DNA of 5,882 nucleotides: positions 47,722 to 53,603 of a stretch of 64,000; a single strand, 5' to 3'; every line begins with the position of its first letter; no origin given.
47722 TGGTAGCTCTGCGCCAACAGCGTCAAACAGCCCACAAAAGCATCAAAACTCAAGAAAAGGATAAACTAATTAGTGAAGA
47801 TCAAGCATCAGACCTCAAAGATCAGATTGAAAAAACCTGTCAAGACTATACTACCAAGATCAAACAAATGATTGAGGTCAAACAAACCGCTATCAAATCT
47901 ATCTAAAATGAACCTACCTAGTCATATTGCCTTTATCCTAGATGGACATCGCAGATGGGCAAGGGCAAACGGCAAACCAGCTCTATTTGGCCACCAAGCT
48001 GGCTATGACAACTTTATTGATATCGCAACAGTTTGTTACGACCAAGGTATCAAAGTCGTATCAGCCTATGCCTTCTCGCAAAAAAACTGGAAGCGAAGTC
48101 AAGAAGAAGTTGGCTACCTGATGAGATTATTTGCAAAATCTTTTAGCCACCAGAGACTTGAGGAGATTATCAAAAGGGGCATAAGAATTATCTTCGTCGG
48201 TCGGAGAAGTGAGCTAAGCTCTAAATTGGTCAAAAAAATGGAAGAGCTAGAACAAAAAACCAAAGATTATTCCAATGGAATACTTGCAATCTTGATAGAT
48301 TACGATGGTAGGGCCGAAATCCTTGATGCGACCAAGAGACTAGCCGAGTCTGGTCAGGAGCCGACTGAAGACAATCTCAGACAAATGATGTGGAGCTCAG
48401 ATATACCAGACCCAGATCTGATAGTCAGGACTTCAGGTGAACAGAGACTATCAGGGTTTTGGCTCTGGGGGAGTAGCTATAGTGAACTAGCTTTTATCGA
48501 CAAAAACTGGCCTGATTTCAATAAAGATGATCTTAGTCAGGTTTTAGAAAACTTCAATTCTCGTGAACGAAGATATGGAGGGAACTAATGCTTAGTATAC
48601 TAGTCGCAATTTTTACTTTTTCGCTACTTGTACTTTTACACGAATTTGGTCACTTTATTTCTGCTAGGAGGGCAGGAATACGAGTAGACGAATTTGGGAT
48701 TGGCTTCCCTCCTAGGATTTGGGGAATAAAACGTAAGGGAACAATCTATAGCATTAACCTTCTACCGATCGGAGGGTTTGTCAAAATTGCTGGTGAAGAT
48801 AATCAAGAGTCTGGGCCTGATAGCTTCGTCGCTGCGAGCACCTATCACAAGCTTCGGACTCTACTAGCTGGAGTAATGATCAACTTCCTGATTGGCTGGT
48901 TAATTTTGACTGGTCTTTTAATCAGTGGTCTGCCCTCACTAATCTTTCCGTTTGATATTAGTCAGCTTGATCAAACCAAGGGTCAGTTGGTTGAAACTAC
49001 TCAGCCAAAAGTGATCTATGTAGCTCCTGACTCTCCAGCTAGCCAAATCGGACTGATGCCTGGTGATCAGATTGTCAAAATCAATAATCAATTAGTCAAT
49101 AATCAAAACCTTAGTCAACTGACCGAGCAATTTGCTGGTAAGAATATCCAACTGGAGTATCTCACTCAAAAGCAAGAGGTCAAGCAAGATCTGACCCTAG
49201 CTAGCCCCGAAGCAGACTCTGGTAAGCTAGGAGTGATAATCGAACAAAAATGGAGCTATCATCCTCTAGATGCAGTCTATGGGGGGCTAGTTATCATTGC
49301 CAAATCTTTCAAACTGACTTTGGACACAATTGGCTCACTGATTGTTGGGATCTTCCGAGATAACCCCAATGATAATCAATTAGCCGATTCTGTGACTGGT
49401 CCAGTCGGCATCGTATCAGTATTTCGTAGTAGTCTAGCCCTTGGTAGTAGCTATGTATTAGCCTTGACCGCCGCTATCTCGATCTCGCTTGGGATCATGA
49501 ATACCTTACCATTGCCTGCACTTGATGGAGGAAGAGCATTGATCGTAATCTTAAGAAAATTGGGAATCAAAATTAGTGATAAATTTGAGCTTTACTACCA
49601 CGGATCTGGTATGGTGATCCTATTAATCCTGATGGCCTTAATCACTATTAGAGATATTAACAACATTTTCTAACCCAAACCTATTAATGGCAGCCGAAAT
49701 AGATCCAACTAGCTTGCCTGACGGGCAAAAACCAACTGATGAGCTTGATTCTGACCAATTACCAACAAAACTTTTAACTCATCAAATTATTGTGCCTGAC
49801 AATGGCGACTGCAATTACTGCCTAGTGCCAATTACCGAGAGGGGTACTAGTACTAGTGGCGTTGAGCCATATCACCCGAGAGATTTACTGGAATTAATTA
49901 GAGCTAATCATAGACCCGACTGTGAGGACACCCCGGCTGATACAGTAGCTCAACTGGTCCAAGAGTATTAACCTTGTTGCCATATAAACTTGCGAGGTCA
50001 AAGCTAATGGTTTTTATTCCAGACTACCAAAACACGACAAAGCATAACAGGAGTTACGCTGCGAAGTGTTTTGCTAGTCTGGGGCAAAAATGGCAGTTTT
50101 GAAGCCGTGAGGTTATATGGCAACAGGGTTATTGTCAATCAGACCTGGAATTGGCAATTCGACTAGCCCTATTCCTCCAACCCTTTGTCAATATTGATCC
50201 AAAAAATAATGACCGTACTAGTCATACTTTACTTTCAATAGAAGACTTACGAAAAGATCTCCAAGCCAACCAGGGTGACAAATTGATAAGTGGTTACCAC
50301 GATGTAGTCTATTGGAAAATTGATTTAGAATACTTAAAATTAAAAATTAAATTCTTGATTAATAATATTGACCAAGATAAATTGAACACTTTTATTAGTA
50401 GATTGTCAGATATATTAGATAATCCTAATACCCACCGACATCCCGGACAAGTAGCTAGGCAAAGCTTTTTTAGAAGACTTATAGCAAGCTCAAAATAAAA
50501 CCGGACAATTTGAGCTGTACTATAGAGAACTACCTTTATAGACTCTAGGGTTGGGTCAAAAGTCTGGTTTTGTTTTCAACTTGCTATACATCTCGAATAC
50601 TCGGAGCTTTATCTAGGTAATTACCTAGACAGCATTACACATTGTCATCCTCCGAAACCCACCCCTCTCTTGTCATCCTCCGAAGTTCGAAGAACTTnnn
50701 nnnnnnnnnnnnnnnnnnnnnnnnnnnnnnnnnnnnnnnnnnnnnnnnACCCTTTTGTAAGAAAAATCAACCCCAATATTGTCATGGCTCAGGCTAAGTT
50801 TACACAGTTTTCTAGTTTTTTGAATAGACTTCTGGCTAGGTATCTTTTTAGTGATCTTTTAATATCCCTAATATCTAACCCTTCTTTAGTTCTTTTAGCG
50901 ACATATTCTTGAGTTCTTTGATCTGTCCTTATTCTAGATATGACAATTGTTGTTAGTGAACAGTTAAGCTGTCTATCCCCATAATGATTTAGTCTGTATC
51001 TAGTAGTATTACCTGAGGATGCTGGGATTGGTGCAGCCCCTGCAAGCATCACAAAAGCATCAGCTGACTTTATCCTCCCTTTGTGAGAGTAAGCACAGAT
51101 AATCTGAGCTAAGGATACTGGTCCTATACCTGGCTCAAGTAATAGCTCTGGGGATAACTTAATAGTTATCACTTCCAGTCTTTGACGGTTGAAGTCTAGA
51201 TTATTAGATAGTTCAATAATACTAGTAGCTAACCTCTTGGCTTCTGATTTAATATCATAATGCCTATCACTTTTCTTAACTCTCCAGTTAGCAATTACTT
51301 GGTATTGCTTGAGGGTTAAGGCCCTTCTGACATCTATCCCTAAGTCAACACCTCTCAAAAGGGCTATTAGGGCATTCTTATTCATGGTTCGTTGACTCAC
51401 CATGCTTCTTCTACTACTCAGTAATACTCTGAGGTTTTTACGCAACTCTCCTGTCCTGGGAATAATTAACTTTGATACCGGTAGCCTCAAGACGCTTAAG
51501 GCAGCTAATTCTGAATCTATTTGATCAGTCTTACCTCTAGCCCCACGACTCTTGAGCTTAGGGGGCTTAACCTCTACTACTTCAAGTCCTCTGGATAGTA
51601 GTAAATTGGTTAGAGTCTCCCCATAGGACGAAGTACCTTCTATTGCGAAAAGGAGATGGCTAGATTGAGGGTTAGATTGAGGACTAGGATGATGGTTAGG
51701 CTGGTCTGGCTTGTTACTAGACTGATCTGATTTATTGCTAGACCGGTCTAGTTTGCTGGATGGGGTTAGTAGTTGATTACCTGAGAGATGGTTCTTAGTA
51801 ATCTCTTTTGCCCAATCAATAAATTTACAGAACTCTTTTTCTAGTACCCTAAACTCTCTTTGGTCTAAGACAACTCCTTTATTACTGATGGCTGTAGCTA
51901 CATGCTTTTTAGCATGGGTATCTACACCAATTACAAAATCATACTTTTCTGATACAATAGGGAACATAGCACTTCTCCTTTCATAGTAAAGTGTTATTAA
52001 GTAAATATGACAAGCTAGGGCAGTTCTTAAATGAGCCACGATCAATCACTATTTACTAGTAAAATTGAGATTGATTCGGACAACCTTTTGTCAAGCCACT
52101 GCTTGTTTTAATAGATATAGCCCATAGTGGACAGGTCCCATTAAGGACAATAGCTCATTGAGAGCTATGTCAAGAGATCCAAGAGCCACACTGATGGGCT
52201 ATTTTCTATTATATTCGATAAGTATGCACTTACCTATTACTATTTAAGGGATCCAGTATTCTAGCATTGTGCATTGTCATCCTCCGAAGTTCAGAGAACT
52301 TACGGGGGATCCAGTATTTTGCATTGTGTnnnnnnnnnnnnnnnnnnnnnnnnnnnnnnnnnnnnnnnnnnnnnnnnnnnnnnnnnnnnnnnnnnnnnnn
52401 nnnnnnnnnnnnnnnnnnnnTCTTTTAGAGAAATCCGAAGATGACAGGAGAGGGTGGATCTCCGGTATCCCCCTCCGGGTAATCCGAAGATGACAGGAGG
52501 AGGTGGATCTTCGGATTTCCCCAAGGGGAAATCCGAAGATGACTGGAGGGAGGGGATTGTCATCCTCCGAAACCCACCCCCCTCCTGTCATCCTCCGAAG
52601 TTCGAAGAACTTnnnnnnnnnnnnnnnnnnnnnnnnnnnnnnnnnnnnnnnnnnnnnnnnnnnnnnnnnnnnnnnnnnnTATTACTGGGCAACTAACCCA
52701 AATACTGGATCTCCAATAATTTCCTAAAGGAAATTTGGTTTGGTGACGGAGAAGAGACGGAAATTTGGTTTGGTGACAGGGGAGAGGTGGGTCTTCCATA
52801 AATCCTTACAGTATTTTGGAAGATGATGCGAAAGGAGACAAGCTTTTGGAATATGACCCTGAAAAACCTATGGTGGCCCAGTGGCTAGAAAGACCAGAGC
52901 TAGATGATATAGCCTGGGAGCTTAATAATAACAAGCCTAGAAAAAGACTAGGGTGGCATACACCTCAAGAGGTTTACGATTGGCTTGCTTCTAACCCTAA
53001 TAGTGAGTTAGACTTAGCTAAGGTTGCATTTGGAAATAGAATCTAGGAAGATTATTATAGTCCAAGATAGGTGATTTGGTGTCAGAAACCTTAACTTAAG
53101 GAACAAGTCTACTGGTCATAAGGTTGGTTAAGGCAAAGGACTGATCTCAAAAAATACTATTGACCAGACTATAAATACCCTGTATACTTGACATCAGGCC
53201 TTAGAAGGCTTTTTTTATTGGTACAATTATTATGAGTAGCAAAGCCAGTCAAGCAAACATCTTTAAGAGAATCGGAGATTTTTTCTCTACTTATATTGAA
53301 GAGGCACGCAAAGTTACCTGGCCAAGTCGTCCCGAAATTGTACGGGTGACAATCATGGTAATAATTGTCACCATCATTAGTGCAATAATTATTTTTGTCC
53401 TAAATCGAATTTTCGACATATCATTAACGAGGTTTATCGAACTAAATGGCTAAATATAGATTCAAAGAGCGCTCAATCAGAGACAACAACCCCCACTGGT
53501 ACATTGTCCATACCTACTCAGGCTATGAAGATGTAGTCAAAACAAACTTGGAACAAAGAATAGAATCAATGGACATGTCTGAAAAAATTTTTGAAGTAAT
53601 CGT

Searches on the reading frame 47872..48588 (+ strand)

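Call 21: search_protein_families(library=pfam, proteins=[window:47872-48588:+], max_evalue=0.00001)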
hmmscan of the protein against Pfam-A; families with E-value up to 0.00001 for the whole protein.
window:47872-48588:+ (238 aa): 1 family
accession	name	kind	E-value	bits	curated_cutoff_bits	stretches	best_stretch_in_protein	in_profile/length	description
PF01255.24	Prenyltransf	-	3.1e-72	243.1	27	1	22-236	1-219/219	Putative undecaprenyl diphosphate synthase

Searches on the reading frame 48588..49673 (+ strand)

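Call 21: search_protein_families(library=pfam, proteins=[window:48588-49673:+], max_evalue=0.00001)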
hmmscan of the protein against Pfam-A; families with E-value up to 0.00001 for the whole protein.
window:48588-49673:+ (361 aa): 3 families
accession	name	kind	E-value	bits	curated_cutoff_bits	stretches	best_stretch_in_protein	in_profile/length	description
PF02163.28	Peptidase_M50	-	8.7e-48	163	27.2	1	7-348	2-221/221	Peptidase family M50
PF17820.7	PDZ_6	-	7.1e-08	32.5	27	1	142-178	2-36/54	PDZ domain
PF00595.29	PDZ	-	5.9e-06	27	23.2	0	139-190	26-79/81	PDZ domain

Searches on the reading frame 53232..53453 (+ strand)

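Call 21: search_protein_families(library=pfam, proteins=[window:53232-53453:+], max_evalue=0.00001)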
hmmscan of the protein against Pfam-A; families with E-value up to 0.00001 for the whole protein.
window:53232-53453:+ (73 aa): 1 family
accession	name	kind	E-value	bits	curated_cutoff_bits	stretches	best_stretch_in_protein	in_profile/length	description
PF00584.25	SecE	-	2.7e-13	50.1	22.7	1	16-65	2-51/55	SecE/Sec61-gamma subunits of protein translocation complex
